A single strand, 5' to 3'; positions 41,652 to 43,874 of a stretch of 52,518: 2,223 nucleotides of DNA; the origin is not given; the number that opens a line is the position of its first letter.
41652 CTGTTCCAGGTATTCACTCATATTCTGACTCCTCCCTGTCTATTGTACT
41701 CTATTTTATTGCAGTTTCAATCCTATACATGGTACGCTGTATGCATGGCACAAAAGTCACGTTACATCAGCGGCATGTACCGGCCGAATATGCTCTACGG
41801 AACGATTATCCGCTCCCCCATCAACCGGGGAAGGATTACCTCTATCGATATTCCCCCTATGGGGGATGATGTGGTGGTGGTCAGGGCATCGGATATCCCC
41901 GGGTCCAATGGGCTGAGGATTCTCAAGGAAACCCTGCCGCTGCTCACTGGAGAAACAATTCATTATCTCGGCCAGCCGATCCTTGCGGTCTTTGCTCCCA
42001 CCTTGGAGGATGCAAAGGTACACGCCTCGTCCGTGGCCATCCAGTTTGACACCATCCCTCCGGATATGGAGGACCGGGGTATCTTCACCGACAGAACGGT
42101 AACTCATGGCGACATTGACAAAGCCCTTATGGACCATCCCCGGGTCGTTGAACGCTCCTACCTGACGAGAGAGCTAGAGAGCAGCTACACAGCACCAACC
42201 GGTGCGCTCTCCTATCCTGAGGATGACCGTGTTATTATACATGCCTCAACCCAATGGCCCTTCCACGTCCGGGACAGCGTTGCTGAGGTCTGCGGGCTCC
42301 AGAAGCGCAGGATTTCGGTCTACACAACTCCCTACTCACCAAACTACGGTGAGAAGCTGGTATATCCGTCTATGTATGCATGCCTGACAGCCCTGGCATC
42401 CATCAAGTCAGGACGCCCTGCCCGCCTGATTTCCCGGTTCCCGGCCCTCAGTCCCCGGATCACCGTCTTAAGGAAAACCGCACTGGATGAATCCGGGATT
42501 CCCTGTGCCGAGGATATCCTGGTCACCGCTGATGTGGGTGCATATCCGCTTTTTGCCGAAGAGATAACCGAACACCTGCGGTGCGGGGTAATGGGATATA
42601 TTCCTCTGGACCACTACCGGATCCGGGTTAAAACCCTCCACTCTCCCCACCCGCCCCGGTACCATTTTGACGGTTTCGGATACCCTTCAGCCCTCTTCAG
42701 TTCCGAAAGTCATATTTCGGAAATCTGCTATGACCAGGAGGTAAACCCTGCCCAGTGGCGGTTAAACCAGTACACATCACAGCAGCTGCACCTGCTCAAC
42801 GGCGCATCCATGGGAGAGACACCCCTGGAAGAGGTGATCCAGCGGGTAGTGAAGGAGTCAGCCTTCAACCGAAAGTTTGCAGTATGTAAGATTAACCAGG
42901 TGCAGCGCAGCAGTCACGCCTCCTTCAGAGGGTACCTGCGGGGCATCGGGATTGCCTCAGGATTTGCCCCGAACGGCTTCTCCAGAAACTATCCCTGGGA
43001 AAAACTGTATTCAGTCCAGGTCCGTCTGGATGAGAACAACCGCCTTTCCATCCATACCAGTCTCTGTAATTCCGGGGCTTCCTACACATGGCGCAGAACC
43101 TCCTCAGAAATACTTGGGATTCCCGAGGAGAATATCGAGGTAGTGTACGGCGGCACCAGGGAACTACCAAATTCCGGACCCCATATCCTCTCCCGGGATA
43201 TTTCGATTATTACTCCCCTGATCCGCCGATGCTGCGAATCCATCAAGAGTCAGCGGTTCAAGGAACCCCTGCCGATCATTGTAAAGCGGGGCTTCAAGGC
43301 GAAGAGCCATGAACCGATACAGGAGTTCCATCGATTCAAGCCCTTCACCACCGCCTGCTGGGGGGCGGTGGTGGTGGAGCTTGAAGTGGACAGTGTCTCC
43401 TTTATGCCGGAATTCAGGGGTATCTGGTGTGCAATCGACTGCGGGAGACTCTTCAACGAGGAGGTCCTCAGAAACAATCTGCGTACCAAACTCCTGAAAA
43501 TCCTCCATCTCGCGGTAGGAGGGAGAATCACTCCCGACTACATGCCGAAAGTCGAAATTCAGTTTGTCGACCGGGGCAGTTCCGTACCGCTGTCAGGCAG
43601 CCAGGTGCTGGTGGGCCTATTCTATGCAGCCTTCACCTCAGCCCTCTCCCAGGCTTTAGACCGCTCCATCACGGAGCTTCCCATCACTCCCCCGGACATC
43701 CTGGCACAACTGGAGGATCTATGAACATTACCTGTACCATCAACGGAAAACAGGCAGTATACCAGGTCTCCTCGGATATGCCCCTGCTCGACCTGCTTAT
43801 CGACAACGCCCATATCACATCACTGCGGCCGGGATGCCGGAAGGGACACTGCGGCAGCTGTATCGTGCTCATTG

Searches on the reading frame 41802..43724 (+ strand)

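Call 72: search_protein_families(library=pfam, proteins=[window:41802-43724:+], max_evalue=0.00001)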
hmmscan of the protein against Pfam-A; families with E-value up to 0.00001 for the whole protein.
window:41802-43724:+ (640 aa): 3 families
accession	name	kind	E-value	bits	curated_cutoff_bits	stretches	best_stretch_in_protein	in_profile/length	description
PF02738.23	MoCoBD_1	-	1.2e-30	106.8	27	1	99-321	12-241/244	Molybdopterin cofactor-binding domain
PF20256.3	MoCoBD_2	-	3.4e-14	53.5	27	1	370-484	13-131/283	Molybdopterin cofactor-binding domain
PF01315.27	Ald_Xan_dh_C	-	1.3e-06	29.1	31.3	1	2-84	20-108/110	Aldehyde oxidase and xanthine dehydrogenase, a/b hammerhead domain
